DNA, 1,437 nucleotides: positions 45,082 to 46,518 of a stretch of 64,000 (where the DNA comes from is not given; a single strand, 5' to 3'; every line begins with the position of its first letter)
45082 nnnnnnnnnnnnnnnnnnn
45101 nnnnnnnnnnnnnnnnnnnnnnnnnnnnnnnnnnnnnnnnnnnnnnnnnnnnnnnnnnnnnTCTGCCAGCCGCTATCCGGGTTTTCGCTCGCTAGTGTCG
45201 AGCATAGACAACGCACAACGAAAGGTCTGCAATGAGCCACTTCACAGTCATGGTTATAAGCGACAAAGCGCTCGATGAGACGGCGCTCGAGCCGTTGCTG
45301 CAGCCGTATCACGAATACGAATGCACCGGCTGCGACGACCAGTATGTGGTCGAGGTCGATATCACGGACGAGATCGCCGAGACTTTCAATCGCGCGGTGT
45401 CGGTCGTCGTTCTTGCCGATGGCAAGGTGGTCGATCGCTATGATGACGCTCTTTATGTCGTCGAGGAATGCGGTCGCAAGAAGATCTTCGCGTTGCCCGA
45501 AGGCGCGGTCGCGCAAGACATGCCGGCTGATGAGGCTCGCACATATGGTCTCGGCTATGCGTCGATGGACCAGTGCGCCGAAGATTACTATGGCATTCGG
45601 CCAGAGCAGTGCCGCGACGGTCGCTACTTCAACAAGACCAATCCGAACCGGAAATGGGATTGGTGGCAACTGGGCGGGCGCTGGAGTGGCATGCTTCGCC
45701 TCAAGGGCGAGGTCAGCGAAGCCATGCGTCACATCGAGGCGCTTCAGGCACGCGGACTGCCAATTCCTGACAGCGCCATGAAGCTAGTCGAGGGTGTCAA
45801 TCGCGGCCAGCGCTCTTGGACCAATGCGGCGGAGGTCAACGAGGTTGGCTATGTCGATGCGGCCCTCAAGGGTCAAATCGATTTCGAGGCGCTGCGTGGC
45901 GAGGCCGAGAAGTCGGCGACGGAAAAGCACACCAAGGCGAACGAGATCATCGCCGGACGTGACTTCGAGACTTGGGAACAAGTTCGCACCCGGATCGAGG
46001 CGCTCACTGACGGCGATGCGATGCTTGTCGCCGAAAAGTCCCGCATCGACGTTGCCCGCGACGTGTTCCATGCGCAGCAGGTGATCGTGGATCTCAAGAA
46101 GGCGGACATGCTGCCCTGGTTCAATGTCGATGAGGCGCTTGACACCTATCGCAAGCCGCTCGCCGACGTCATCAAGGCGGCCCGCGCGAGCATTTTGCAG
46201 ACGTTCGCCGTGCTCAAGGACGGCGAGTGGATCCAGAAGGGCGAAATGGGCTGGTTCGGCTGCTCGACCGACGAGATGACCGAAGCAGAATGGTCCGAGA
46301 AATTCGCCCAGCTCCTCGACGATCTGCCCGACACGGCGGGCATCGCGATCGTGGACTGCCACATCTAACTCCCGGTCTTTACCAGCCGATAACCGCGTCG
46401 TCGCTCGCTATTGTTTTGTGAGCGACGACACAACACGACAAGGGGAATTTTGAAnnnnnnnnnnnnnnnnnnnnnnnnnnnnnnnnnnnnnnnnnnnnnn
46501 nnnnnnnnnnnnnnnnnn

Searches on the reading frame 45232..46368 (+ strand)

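Call 15: search_protein_families(library=phrogs, proteins=[window:45232-46368:+], max_evalue=0.00001)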
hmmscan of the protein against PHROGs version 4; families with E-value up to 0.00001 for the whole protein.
window:45232-46368:+ (378 aa): 1 family
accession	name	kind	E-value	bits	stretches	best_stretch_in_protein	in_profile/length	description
phrog_10079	-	unknown function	8.3e-79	266.4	1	1-378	1-344/344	-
